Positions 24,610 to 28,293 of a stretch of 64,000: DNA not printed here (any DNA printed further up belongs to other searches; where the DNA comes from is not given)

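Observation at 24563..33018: Unconventional restriction-like defence cassette: XRE HTH, PLD::SNF2 fusion, KilA-N and a 1305-aa Eco57I-type m6A methyltransferase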

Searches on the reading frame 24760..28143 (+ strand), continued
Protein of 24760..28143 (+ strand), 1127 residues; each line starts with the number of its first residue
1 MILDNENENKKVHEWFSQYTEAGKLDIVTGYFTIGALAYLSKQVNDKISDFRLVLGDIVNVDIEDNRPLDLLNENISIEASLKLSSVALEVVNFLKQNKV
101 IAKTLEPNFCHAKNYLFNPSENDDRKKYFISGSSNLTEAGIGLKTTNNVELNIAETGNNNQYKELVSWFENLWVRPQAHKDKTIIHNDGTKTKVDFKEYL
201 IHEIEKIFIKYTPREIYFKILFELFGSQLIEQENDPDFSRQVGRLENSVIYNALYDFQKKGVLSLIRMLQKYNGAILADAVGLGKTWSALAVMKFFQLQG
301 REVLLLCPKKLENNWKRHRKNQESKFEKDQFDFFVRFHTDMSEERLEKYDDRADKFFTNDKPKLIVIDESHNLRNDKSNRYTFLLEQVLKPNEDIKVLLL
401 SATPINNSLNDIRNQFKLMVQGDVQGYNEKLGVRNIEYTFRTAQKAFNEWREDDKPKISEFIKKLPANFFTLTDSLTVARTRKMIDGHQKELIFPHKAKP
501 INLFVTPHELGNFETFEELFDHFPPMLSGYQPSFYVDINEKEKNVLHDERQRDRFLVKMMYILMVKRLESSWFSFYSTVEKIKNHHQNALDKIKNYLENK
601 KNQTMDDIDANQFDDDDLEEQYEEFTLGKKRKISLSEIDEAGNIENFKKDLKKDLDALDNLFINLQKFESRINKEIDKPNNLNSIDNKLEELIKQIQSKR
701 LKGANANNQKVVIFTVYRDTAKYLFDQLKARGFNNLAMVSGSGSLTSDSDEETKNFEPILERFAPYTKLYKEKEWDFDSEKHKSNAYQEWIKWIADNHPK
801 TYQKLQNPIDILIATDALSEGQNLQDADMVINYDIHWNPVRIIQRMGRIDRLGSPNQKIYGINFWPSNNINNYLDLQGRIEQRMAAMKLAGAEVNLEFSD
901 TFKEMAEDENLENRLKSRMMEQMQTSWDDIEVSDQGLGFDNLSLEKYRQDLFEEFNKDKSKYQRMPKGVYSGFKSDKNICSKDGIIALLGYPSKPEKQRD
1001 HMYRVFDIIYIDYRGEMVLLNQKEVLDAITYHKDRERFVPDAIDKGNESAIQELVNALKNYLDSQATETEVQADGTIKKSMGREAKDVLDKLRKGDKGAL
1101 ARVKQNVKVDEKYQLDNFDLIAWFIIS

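Call 27: find_related_loci(query=window:24760-28143:+, collection=genome_contigs, flank=10000)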
Query window:24760-28143:+ (1127 aa) in genome_contigs; peptide patterns used: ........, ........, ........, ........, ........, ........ (x = any residue, [..] = any of these).
83 stretches matched a pattern; 24 encode a relative of the query (tblastn E <= 1e-3); 24 distinct loci.
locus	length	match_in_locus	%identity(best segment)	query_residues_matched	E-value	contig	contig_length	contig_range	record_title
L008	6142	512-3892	96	1-1127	0e+0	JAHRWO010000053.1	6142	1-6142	MAG: Flavobacterium sp. isolate DF_1_1.41 k141_560321, whole genome shotgun sequence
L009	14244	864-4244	92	1-1127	0e+0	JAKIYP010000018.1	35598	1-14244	MAG: Bacteroidetes bacterium isolate UR.bin82 UR_contig_2590, whole genome shotgun sequence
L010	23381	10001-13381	80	1-1127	0e+0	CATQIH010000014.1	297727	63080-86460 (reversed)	MAG: Cyclobacteriaceae bacterium isolate 146e99a4-9399-4bf2-b716-00ee375a30da genome assembly, contig: contig_14, whole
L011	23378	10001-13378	80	1-1127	0e+0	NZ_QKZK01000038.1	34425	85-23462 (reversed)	Breznakibacter xylanolyticus strain DSM 6779 LX69DRAFT_scaffold00038.38, whole genome shotgun sequence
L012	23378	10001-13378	80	1-1127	0e+0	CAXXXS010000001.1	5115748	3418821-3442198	MAG: Bacteroidales bacterium isolate cfd47556-b600-40b4-9185-b1262979a081 genome assembly, contig: contig_1, whole genom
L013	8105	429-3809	74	1-1127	0e+0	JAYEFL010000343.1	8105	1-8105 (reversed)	MAG: Bacteroidota bacterium isolate MAG274 MAG274_343, whole genome shotgun sequence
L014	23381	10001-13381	71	1-1127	0e+0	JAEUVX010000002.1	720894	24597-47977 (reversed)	MAG: Flavipsychrobacter sp. isolate new MAG-392 k141_3679616, whole genome shotgun sequence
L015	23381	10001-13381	71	1-1127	0e+0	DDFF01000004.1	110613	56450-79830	MAG TPA_asm: Bacteroidetes bacterium UBA1935 UBA1935_contig_715, whole genome shotgun sequence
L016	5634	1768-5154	69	1-1127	0e+0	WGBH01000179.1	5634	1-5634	MAG: Thiotrichaceae bacterium isolate S144_19 k151_25785, whole genome shotgun sequence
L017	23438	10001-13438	69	1-1127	0e+0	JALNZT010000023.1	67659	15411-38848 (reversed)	MAG: Bacteroidales bacterium isolate SO_2017_LW2 bin 112 scaffold_950_c1_LW138R_2017, whole genome shotgun sequence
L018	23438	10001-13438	68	1-1127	0e+0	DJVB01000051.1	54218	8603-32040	MAG TPA_asm: Bacteroidales bacterium UBA6267 UBA6267_contig_25730, whole genome shotgun sequence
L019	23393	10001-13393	65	1-1127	0e+0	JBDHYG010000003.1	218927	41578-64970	MAG: Parafilimonas sp. isolate AS-MICRO-OLR.41 NODE_106_length_218927_cov_198.455518, whole genome shotgun sequence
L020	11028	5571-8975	62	1-1127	0e+0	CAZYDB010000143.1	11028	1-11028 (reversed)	MAG TPA_asm: uncultured Roseivirgaceae bacterium isolate SRP141376_co3_176 genome assembly, contig: NODE_16357_length_11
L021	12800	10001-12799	73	1-928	0e+0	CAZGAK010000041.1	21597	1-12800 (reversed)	MAG TPA_asm: uncultured Syntrophaceae bacterium isolate SRP178699_co1_632 genome assembly, contig: NODE_2898_length_2159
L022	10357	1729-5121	70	15-1127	0e+0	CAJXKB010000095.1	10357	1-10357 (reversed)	MAG TPA_asm: uncultured Bacteroidetes bacterium isolate SRR4023290_bin.13_MetaBAT_v2.12.1_MAG genome assembly, contig: N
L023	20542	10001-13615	71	1-1127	0e+0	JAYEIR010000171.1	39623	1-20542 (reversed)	MAG: Thermodesulfobacteriota bacterium isolate MAG186 MAG186_171, whole genome shotgun sequence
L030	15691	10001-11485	41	643-1127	2e-117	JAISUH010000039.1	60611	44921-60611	MAG: Dysgonamonadaceae bacterium isolate Md513_bin7 k119_529461, whole genome shotgun sequence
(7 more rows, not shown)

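Call 30: search_protein_families(library=pfam, proteins=[L010:13404-14546:+, L017:13455-14639:+, L019:13398-14519:+, L030:11552-12673:+, L007:17136-18866:+, L001:17051-17950:-, L001:17977-18582:+], max_evalue=0.001)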
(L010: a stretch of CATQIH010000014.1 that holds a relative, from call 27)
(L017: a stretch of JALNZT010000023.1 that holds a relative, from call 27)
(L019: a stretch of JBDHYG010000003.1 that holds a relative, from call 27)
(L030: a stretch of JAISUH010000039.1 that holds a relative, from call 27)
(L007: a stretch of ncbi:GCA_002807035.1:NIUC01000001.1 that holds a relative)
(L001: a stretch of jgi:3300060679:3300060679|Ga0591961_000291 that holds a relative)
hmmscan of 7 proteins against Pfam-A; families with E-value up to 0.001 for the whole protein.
L010:13404-14546:+ (380 aa): 2 families
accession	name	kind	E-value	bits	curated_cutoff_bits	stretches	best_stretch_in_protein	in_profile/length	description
PF06250.17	YhcG_C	-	6.4e-51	172.7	32.5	1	218-371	2-155/157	YhcG PDDEXK nuclease domain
PF17761.7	DUF1016_N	-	4.1e-28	98.6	32.8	1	11-193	2-137/137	DUF1016 N-terminal domain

L017:13455-14639:+ (394 aa): 3 families
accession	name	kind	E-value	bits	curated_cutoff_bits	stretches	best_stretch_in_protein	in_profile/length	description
PF06250.17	YhcG_C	-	2.6e-51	174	32.5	1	232-380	2-148/157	YhcG PDDEXK nuclease domain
PF17761.7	DUF1016_N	-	6.1e-20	72.2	32.8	2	19-91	10-84/137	DUF1016 N-terminal domain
PF01939.22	NucS_C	-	0.00036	20.9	24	1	253-334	2-74/124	Endonuclease NucS C-terminal domain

L019:13398-14519:+ (373 aa): 2 families
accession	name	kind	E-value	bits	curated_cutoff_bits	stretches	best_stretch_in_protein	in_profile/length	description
PF06250.17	YhcG_C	-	8.5e-61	204.8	32.5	1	206-358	2-157/157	YhcG PDDEXK nuclease domain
PF17761.7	DUF1016_N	-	7.4e-39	133.4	32.8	1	11-183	1-136/137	DUF1016 N-terminal domain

L030:11552-12673:+ (373 aa): 3 families
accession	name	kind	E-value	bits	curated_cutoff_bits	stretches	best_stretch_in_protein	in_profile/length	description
PF01637.24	ATPase_2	-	2.7e-14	54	33.2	1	16-260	1-225/225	ATPase domain predominantly from Archaea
PF13173.12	AAA_14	-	1.9e-07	31.6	27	0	131-197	46-105/129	AAA domain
PF13401.12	AAA_22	-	4.7e-05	24.1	27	1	33-191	5-124/130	AAA domain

L007:17136-18866:+ (576 aa): 6 families
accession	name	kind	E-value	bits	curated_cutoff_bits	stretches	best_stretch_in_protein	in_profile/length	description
PF02463.25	SMC_N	-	5.4e-12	46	40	1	4-375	2-204/220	RecF/RecN/SMC N terminal domain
PF13476.12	AAA_23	-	8.8e-11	43.3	27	1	6-217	1-200/201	AAA domain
PF13175.12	AAA_15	-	5e-08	33.4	32.1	1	3-56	2-54/374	AAA ATPase domain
PF13555.12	AAA_29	-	2.3e-07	30.9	27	1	5-51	2-48/61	P-loop containing region of AAA domain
PF00005.33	ABC_tran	-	0.00022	22.3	25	1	25-127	11-94/137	ABC transporter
PF13304.12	AAA_21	-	0.00023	21.8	27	0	30-64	4-34/304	AAA domain, putative AbiEii toxin, Type IV TA system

L001:17051-17950:- (299 aa): 1 family
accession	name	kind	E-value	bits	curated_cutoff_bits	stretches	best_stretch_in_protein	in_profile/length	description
PF12950.13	TaqI_C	-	4e-09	37.2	26.5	1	100-257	2-118/118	TaqI-like C-terminal specificity domain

L001:17977-18582:+ (201 aa): 2 families
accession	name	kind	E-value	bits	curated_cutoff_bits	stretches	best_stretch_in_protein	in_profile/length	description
PF00239.26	Resolvase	-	5e-35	121.2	23.3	1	2-143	1-144/145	Resolvase, N terminal domain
PF13936.12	HTH_38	-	0.00049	20.2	27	1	158-190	5-38/44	Helix-turn-helix domain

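Call 35: find_encoding_contigs(protein=P0007, flank=10000, max_places=2)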
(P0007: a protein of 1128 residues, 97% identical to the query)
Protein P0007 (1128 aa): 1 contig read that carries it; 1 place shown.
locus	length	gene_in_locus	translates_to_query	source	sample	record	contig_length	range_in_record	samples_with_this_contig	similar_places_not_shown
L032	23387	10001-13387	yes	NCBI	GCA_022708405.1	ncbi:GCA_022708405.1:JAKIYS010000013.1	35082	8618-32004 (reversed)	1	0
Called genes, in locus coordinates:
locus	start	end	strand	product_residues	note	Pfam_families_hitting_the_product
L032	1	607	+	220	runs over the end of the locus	-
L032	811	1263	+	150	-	-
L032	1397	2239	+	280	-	-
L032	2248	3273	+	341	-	PF14684:Tricorn_C1, PF03572:Peptidase_S41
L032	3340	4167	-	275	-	PF01790:LGT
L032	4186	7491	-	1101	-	PF07517:SecA_DEAD, PF01043:SecA_PP_bind, PF00271:Helicase_C (faint), PF21090:P-loop_SecA, PF07516:SecA_SW, PF02810:SEC-C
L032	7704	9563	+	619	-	PF28584:GH_cat, PF27250:SSO3021_2nd, PF28585:GH_C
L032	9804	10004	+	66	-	PF13443:HTH_26, PF01381:HTH_3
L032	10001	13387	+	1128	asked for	PF00176:SNF2-rel_dom, PF00270:DEAD (faint), PF04851:ResIII, PF00271:Helicase_C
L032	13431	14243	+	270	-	PF04383:KilA-N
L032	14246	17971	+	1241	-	PF02384:N6_Mtase (faint), PF20473:MmeI_Mtase (faint), PF07669:Eco57I, PF12950:TaqI_C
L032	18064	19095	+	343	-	PF13310:Virulence_RhuM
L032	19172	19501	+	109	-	-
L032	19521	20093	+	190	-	PF18955:DUF5698, PF10035:DUF2179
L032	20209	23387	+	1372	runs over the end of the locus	PF07494:Reg_prop (faint), PF08450:SGL (faint), PF07495:Y_Y_Y, PF00512:HisKA, PF02518:HATPase_c, PF00072:Response_reg, PF12833:HTH_18, PF00165:HTH_AraC, +1 more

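Call 62: search_solved_structures(query=A2, max_evalue=1e-8)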
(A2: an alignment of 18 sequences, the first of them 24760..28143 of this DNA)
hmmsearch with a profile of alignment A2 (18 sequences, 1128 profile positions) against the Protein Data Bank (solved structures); distinct sequences matched with E-value up to 1e-8: 22.
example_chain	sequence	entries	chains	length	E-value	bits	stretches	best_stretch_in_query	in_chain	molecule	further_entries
6ne3_W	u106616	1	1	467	6.9e-13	50.4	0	250-413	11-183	SWI/SNF-related matrix-associated actin-dependent regulator of chromatin subfamily A membe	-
8v4y_W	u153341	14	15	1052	3.2e-12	48.2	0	244-413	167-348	SWI/SNF-related matrix-associated actin-dependent regulator of chromatin subfamily A membe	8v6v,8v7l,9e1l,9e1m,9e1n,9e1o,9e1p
5jxr_A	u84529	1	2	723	3.8e-12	47.9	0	228-418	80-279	Chromatin-remodeling complex ATPase-like protein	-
6pwf_K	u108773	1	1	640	7.3e-11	43.7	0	249-417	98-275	chromatin remodeling factor ISWI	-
6fhs_G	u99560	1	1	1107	4.1e-10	41.2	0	252-412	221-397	Ino80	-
8oo7_G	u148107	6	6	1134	4.4e-10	41.1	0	252-412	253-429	Chromatin-remodeling ATPase Ino80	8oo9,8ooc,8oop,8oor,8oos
8atf_G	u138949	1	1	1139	4.5e-10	41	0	252-412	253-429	Ino80 ATPase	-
7xyf_K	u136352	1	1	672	5.6e-10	40.7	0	255-412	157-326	ATP-dependent helicase fft3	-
7otq_K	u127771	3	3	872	1e-09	39.9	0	254-412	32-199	Chromodomain-helicase-DNA-binding protein 1-like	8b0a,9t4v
7epu_B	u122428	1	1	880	1.1e-09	39.8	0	254-412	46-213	Chromodomain-helicase-DNA-binding protein 1-like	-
7enn_K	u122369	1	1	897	1.2e-09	39.7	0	254-412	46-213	Chromodomain-helicase-DNA-binding protein 1-like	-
7xyg_K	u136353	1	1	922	1.3e-09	39.5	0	255-412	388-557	ATP-dependent helicase fft3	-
6fml_G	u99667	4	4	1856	2.3e-09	38.7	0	252-412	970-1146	Ino80 | Ino80 ATPase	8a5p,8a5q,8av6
6hts_G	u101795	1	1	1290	2.6e-09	38.5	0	806-924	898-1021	Chromatin-remodeling ATPase INO80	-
8so8_A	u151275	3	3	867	2.9e-09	38.4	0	276-406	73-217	RNA polymerase-associated protein RapA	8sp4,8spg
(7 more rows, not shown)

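Call 71: predict_structure(alignment_id=A2)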
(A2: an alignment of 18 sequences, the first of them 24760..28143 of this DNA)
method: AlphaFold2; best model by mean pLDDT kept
length: 1127 residues; sequences in the alignment: 18
mean_pLDDT: 43.3   pTM: 0.34
mean pLDDT of the five models: 43.3, 42.2, 40.2, 38.2, 36.0
residues with pLDDT >= 90: 0; 70-90: 38; 50-70: 307; < 50: 782
segments of 3 or more residues with pLDDT < 50: 1-22, 27-33, 54-85, 102-187, 189-191, 196-262, 277-288, 306-361, 369-389, 401-441, 465-511, 514-571, 603-633, 702-708, 715-717, 740-744, 750-784, 807-809, 813-894, 915-948, 954-974, 989-1006, 1033-1048, 1061-1070, 1076-1085, 1100-1127
pLDDT, mean of each block of 10 residues (from residue 1): 30 44 46 51 66 43 32 34 50 62 36 24 26 23 21 24 31 37 47 47 39 38 37 35 29 40 53 49 43 56 48 37 38 37 34 37 54 34 46 55 31 29 28 36 57 56 49 31 34 37 44 48 34 28 29 36 36 57 68 74 45 37 30 54 64 66 69 67 61 61 48 53 69 65 52 40 34 39 47 58 49 37 25 24 24 24 23 34 46 52 58 45 26 26 46 47 41 51 53 37 47 54 56 43 45 52 44 54 49 49 44 37 34
secondary structure, 60 per line:
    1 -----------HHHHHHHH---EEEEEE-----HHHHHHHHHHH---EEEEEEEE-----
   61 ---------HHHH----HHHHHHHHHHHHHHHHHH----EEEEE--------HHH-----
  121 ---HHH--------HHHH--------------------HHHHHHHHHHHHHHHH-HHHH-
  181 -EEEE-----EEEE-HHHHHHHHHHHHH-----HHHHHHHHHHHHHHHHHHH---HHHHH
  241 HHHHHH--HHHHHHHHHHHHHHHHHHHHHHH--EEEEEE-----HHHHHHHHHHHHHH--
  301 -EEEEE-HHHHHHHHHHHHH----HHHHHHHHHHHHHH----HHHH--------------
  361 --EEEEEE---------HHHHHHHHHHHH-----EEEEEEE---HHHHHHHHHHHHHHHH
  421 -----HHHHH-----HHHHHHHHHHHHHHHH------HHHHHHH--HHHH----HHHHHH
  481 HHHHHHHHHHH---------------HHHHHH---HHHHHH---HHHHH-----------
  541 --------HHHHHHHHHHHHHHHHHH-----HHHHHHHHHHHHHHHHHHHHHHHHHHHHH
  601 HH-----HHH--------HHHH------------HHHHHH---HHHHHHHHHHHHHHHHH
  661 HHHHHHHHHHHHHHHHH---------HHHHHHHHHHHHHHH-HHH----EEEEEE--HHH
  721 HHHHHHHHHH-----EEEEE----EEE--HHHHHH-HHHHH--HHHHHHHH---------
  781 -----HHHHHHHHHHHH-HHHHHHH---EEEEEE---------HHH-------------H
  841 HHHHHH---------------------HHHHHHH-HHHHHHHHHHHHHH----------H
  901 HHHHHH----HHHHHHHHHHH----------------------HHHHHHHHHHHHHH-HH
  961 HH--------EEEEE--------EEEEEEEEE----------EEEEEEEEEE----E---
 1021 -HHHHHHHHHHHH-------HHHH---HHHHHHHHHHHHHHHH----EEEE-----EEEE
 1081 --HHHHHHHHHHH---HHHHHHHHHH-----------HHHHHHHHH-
elements in order (helices of 4 or more, strands of 3 or more residues): H12-19 E23-28 H34-44 E48-55 H70-73 H78-95 E100-104 H135-138 H159-174 H176-179 E182-185 E191-194 H196-208 H214-232 H236-246 H249-271 E274-279 H285-298 E302-306 H308-320 H325-338 H343-346 E363-368 H378-389 E395-401 H405-420 H426-430 H436-451 H458-464 H467-470 H475-491 H507-512 H516-521 H525-529 H549-566 H572-602 H619-622 H635-640 H644-677 H687-701 E710-715 H718-730 E736-740 E745-747 H750-755 H757-761 H764-771 H786-797 H799-805 E809-814 H840-846 H868-874 H876-889 H900-906 H911-921 H944-957 H959-962 E971-975 E984-992 E1003-1012 H1022-1033 H1041-1044 H1048-1063 E1068-1071 E1077-1080 H1083-1093 H1097-1106 H1118-1126

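Call 88: search_dna_similar(query=window:24760-28143:+, collection=plasmids, mode=protein, max_evalue=1e-30, max_rows=15)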
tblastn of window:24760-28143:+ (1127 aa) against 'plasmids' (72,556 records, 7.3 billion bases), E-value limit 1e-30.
Records with a match: 125; places in all: 129; records where one place covers at least 80% of the query: 88.
Best place of each record, by identity: 60-80% 1; <60% 124.
By first word of the organism name: Listeria 20; Enterococcus 18; Bacillus 15; Escherichia 14; Acinetobacter 11; Lactococcus 5; Vibrio 3; Planktothrix 2; Latilactobacillus 2; Aeromonas 2; and 31 more.
By predicted mobility (MOB-suite, as given by PLSDB): non-mobilizable 55; mobilizable 44; conjugative 26.
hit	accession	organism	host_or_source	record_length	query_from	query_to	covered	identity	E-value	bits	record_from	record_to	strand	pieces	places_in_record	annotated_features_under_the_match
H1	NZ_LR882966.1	Planktothrix agardhii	-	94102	1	1127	100%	69.6%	0e+0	1592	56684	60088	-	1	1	helicase-related protein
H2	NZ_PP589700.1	Lactococcus sp.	Bacterial culture,Dairy environment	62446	2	1058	94%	30.9%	2e-113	397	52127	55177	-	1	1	helicase-related protein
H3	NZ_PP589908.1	Lactococcus sp.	Bacterial culture,Dairy environment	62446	2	1058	94%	30.9%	2e-113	397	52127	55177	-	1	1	helicase-related protein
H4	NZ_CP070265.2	Lactococcus lactis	Whole organism,Dairy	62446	2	1058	94%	30.9%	2e-113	397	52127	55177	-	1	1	helicase-related protein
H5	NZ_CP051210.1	Acinetobacter sp. NEB149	cell culture,R.J.Roberts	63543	23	1126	98%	29.0%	4e-105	372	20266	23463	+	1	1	helicase-related protein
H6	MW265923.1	Latilactobacillus sakei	-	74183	2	1027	91%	30.9%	5e-121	420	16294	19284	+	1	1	rapA: RNA polymerase-associated protein RapA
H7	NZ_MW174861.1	Latilactobacillus sakei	-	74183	2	1027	91%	30.9%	5e-121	420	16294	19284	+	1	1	helicase-related protein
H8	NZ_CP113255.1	Levilactobacillus brevis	pure culture,Chinese sauerkraut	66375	2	1027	91%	30.8%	1e-119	416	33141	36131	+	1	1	helicase-related protein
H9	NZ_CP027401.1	Enterococcus faecium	Homo sapiens,blood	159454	2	1027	91%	30.8%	2e-120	418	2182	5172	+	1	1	helicase-related protein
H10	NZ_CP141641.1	Enterococcus casseliflavus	Moschus berezovskii,pure culure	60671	2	1027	91%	30.8%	2e-120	418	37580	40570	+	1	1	helicase-related protein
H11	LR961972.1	Enterococcus faecalis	-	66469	2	1027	91%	30.7%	9e-120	416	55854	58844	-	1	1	record has no annotation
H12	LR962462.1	Enterococcus faecalis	-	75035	2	1027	91%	30.7%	1e-119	416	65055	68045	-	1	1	none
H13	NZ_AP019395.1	Enterococcus faecium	eutrophic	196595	2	1027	91%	30.7%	1e-119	416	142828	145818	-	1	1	helicase-related protein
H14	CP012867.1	Persicobacter sp. JZB09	cell culture,soil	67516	25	1126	98%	28.4%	4e-111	390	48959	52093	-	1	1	record has no annotation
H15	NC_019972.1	Methanomethylovorans hollandica DSM 15978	-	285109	1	1027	91%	30.4%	7e-110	387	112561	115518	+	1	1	helicase-related protein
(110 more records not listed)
